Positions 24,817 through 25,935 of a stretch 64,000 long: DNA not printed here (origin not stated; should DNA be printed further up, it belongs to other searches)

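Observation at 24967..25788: Secreted protein made of a novel Cys-rich EP-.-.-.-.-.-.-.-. repeat (~44 Cys in 273 aa)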

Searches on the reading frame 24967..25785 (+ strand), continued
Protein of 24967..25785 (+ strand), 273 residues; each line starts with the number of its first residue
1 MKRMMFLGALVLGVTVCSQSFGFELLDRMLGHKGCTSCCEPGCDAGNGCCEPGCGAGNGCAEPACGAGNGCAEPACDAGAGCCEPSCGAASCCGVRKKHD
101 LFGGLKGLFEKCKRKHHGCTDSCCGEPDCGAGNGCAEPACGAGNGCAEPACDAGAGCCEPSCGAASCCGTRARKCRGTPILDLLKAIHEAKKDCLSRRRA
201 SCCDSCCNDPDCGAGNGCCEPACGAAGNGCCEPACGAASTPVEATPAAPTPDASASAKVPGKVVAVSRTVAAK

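Call 47: search_protein_families(library=pfam, alignment_id=A1, max_evalue=1)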
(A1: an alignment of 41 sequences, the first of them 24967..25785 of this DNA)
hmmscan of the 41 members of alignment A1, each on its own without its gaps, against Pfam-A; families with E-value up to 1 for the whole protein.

A. member 1, window:24967-25785:+ (273 aa): 0 families

B. families by the number of members that match (of 41 scanned): 2 families
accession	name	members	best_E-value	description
PF01500.22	Keratin_B2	3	0.002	Keratin, high sulfur B2 protein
PF12446.13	DUF3682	1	0.71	Protein of unknown function (DUF3682)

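Call 48: search_protein_families(library=pfam, alignment_id=A3, max_evalue=1)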
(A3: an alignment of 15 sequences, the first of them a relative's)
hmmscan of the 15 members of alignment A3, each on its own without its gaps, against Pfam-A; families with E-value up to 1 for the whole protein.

A. member 1, P0115 (282 aa): 0 families

B. families by the number of members that match (of 15 scanned): 4 families
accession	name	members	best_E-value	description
PF01500.22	Keratin_B2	2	0.017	Keratin, high sulfur B2 protein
PF13885.11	Keratin_B2_2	1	0.031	Keratin, high sulfur B2 protein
PF14181.11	YqfQ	1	0.18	YqfQ-like protein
PF12446.13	DUF3682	1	0.71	Protein of unknown function (DUF3682)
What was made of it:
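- On Metallothionein families (Pfam Metallothio*, bacterial SmtA/BmtA): No metallothionein family appears among the hits of 56 family members at E<=1 (calls 47, 48).
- On Planctomycete YTV cell-wall proteins (Pfam YTV): No YTV hit in any of 56 members at E<=1 (calls 47, 48).
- On Keratin-associated high-sulfur proteins (PF01500 / PF13885): Five of 56 members give weak hits, best E 0.002 (calls 47, 48).
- On Chlamydial cysteine-rich outer-membrane-complex proteins (OmcA/OmcB): These families do not appear in the Pfam scans of 56 members (calls 47, 48).
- Closest known: Mammalian keratin-associated. Different: The hits are weak (best E 0.002, 5 of 56 members in calls 47-48, none for the window protein) and compositional.
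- Closest known: Planctomycete YTV-domain cell-wall proteins. Different: No sequence relationship: no YTV or chlamydial OMP model hits any of 56 members at E<=1 (calls 47, 48).
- Tried and rejected: Pfam scans of 56 family members found only weak keratin hits (calls 47, 48).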

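Call 62: search_protein_families(library=pfam, proteins=[L094:1595-3841:-, L094:6194-7408:+, L094:7767-8507:+, L119:1374-3689:-, L119:3960-4331:-, L119:6045-8054:-, L143:1574-4075:-, L143:5971-7164:+, L091:1428-3716:-, L091:5885-8029:-], max_evalue=0.001)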
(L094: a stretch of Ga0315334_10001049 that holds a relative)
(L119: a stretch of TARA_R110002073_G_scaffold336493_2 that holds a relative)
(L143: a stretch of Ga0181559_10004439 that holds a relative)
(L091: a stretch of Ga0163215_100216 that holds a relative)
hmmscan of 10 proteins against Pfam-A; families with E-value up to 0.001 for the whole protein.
L094:1595-3841:- (748 aa): 3 families
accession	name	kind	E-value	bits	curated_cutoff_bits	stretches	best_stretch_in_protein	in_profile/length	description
PF13360.13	PQQ_2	-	7.2e-30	104.8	27.6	2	97-363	3-228/233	Outer membrane protein assembly factor BamB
PF13570.13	Beta-prop_ACSF4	-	1.5e-08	34.9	133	1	208-293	156-234/329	Beta-alanine-activating enzyme, beta-propeller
PF01011.28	PQQ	-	1.8e-08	34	26.7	0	73-221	51-204/595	Glucose/ethanol/alcohol dehydrogenase, beta-propeller domain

L094:6194-7408:+ (404 aa): 2 families
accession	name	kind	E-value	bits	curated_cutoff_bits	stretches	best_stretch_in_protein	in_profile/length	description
PF02684.21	LpxB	-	4.3e-69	233.6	22.6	1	5-334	1-330/374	Lipid-A-disaccharide synthetase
PF13439.12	Glyco_transf_4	-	8.5e-05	23.1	28.5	1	57-156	42-155/170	Glycosyltransferase Family 4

L094:7767-8507:+ (246 aa): 0 families

L119:1374-3689:- (771 aa): 3 families
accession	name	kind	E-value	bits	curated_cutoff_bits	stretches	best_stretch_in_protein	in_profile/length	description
PF13360.13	PQQ_2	-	2.6e-29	103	27.6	2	124-325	3-181/233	Outer membrane protein assembly factor BamB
PF01011.28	PQQ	-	6.6e-10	38.7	26.7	1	79-248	31-204/595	Glucose/ethanol/alcohol dehydrogenase, beta-propeller domain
PF13570.13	Beta-prop_ACSF4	-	1.6e-09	38.1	133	1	234-457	113-317/329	Beta-alanine-activating enzyme, beta-propeller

L119:3960-4331:- (123 aa): 1 family
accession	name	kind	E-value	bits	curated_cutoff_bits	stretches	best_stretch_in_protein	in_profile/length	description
PF07883.17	Cupin_2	-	3.6e-06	27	27.2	1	45-94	10-56/70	Cupin domain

L119:6045-8054:- (669 aa): 1 family
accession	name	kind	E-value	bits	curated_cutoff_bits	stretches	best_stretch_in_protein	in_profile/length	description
PF01841.26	Transglut_core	-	3.2e-11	43.9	23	1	509-621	15-108/108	Transglutaminase-like superfamily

L143:1574-4075:- (833 aa): 3 families
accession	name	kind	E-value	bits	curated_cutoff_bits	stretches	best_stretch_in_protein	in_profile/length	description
PF13360.13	PQQ_2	-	5.4e-30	105.2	27.6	1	178-444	3-228/233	Outer membrane protein assembly factor BamB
PF01011.28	PQQ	-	9.3e-09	35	26.7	0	154-302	51-204/595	Glucose/ethanol/alcohol dehydrogenase, beta-propeller domain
PF13570.13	Beta-prop_ACSF4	-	6e-08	32.9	133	0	290-383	73-161/329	Beta-alanine-activating enzyme, beta-propeller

L143:5971-7164:+ (397 aa): 1 family
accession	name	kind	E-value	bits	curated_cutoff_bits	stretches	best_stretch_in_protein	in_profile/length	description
PF02684.21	LpxB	-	6.1e-72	243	22.6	1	5-327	1-323/374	Lipid-A-disaccharide synthetase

L091:1428-3716:- (762 aa): 3 families
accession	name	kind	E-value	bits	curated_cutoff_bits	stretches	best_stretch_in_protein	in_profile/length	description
PF13360.13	PQQ_2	-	2.1e-29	103.3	27.6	2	117-381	4-229/233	Outer membrane protein assembly factor BamB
PF01011.28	PQQ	-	4.9e-10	39.2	26.7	1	88-240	47-204/595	Glucose/ethanol/alcohol dehydrogenase, beta-propeller domain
PF13570.13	Beta-prop_ACSF4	-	8.7e-10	38.9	133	1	229-386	158-299/329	Beta-alanine-activating enzyme, beta-propeller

L091:5885-8029:- (714 aa): 1 family
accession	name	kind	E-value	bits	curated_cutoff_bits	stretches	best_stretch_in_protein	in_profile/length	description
PF01841.26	Transglut_core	-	3.5e-09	37.3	23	1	584-667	40-108/108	Transglutaminase-like superfamily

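Call 70: search_protein_representatives(alignment_id=A1)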
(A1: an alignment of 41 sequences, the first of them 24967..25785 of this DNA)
Query: 41 sequences, 259 profile positions. Proteins with E-value up to 0.001 (for the whole library): 423; up to 1e-10: 235; up to 1e-30: 32. The best 150 are listed.
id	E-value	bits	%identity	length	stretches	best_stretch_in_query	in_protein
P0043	3.6e-88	312.0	-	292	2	1-156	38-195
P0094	1.3e-65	238.1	-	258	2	1-183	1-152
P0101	5.3e-63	229.6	-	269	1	1-259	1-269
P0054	4.9e-56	206.7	-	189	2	118-259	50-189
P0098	2.6e-50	188.0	-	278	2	31-256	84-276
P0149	5.4e-46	173.8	-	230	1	1-254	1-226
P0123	2.0e-45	172.0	-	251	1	1-258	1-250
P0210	1.7e-40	155.8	-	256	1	1-253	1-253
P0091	4.3e-39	151.2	-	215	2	1-69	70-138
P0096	5.8e-39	150.8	-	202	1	1-161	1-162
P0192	1.8e-38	149.2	-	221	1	1-253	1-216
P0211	5.7e-37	144.2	-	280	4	61-252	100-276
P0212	8.0e-37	143.8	-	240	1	1-257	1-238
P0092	1.2e-36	143.2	-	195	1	1-127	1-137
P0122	1.4e-36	143.0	-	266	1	1-256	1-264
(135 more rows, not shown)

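Call 79: predict_structure(alignment_id=A5)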
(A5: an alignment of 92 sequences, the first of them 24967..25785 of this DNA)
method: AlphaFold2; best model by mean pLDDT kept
length: 273 residues; sequences in the alignment: 92
mean_pLDDT: 52.1   pTM: 0.26
mean pLDDT of the five models: 52.1, 51.9, 50.6, 48.8, 47.9
residues with pLDDT >= 90: 7; 70-90: 44; 50-70: 59; < 50: 163
segments of 3 or more residues with pLDDT < 50: 38-100, 116-148, 150-173, 215-220, 222-239, 261-264, 270-273
pLDDT, mean of each block of 10 residues (from residue 1): 83 82 74 53 43 41 39 38 40 42 54 46 37 39 38 39 40 58 89 83 60 48 42 42 55 50 50 44
secondary structure, 60 per line:
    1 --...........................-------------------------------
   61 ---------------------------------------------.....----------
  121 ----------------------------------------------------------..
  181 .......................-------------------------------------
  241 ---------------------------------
elements in order: H3-29 H106-110 H179-203
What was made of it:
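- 25027..25059 (+): Family signature motif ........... (aa 21-31), at or near the mature N-terminus. It is predicted helical with pLDDT 74-83 (call 79).
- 25060..25242 (+): Cys block 1 (aa 32-92): 15 Cys, 7 acidic, 1 basic, no aromatic residues; five 11-aa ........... units. AF2 pLDDT is 38-43 (call 79).
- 25243..25317 (+): Basic linker 1 (aa 93-117), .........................: 8 basic, 2 acidic, 3 His. A short helix is predicted at aa 106-110 (call 79).
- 25477..25575 (+): Basic linker 2 (aa 171-203), an amphipathic helix ............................: 10 basic, 3 acidic. A helix is predicted at aa 179-203 with pLDDT 83-89 (call 79).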

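Call 82: list_cluster_members(proteins=[window:24967-25785:+, P0115, P0129, P0143])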
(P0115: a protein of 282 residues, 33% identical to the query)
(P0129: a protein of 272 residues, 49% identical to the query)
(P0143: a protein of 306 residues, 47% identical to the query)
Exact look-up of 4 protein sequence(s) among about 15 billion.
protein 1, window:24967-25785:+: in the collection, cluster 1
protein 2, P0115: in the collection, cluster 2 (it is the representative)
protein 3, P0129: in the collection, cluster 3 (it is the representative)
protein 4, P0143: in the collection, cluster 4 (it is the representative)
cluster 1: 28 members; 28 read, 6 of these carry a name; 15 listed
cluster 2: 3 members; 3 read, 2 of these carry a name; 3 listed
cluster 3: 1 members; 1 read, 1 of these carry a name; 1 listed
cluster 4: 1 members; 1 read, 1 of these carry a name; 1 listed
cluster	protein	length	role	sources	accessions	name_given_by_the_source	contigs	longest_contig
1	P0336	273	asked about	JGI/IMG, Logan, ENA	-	hypothetical protein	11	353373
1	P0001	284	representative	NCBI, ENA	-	-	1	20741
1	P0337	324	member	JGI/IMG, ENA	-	hypothetical protein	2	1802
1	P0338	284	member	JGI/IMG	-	hypothetical protein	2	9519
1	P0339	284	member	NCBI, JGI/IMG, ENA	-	hypothetical protein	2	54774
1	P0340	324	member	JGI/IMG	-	hypothetical protein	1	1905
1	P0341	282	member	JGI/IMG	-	hypothetical protein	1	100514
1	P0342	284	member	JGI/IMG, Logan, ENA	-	-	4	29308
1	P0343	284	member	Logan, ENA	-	-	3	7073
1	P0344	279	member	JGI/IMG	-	-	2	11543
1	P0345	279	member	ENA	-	-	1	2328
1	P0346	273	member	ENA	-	-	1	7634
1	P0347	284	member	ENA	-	-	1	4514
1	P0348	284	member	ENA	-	-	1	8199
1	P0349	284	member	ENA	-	-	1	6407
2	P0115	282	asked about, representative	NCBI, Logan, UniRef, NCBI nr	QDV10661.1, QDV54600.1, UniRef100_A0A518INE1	hypothetical protein CA51_05110 [Rosistilla oblonga] | Uncharacterized protein n=1 Tax=Rosistilla oblonga TaxID=2527990 RepID=A0A518INE1_9BACT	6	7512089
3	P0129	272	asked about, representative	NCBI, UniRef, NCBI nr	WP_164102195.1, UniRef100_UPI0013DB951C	hypothetical protein [Candidatus Laterigemmans baculatus] | hypothetical protein n=1 Tax=Candidatus Laterigemmans baculatus TaxID=2770505 ...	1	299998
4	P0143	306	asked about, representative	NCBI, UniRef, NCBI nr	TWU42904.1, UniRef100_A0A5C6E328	hypothetical protein Poly41_12050 [Novipirellula artificiosorum] | Uncharacterized protein n=1 Tax=Novipirellula artificiosorum TaxID=2528016 ...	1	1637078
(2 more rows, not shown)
